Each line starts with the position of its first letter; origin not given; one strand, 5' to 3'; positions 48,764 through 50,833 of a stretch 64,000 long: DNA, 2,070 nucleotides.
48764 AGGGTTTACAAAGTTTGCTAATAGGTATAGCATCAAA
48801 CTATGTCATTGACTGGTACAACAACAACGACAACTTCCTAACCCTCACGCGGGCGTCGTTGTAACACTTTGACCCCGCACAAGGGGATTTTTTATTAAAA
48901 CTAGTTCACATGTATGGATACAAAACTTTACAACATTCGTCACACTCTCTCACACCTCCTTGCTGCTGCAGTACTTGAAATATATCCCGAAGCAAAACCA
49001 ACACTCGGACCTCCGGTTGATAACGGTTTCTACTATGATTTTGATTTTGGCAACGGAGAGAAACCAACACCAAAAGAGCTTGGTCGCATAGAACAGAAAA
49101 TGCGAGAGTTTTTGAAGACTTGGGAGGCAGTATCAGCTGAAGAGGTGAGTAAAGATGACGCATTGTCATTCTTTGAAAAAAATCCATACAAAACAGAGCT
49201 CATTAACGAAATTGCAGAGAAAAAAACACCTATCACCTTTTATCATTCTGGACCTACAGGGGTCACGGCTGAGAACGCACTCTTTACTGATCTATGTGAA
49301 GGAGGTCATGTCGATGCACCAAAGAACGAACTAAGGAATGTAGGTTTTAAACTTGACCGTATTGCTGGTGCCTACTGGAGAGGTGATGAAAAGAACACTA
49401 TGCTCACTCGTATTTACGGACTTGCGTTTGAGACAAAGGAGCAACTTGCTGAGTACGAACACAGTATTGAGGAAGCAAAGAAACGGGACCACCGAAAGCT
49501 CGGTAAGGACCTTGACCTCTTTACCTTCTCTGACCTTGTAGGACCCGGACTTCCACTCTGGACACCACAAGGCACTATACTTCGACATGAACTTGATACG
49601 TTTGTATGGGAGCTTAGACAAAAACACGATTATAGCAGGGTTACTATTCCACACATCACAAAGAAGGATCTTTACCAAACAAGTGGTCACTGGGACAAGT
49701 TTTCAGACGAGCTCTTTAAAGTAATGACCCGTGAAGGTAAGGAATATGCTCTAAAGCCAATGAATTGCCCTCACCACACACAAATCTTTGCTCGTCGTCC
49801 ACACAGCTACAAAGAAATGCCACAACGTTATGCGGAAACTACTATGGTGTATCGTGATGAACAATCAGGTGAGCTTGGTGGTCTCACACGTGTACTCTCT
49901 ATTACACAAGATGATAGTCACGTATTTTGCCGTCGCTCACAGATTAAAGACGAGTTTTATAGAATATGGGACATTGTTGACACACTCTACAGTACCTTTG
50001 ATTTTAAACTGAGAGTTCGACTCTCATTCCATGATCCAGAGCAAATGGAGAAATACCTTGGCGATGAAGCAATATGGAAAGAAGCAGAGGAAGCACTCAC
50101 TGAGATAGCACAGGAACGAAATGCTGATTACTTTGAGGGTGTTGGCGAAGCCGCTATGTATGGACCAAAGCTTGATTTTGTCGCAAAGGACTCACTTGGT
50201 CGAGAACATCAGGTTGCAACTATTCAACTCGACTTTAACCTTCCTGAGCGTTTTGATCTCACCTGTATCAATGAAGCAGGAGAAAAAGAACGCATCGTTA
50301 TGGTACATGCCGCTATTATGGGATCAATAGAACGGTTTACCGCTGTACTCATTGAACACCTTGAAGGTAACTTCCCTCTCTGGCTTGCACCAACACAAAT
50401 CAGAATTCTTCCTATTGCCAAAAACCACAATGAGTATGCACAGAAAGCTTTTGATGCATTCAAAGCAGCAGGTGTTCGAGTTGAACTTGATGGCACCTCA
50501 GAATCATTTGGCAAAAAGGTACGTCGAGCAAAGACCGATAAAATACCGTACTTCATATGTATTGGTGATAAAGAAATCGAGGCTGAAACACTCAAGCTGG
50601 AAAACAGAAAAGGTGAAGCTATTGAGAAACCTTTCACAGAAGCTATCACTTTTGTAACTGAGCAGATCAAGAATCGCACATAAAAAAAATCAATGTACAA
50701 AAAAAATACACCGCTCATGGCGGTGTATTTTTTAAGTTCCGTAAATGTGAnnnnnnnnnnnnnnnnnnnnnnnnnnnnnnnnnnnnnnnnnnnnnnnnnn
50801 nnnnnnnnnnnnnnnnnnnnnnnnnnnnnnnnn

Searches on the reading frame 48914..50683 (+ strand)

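Call 26: search_protein_families(library=pfam, proteins=[window:48914-50683:+], max_evalue=0.00001)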
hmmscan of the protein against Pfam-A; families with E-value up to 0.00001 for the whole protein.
window:48914-50683:+ (589 aa): 2 families
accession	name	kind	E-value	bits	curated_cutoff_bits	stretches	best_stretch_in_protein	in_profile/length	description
PF00587.30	tRNA-synt_2b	-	6.5e-42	144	29.3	1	268-482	1-178/179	tRNA synthetase class II core domain (G, H, P, S and T)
PF03129.25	HGTP_anticodon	-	6.6e-19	68.3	21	1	495-583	1-93/94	Anticodon binding domain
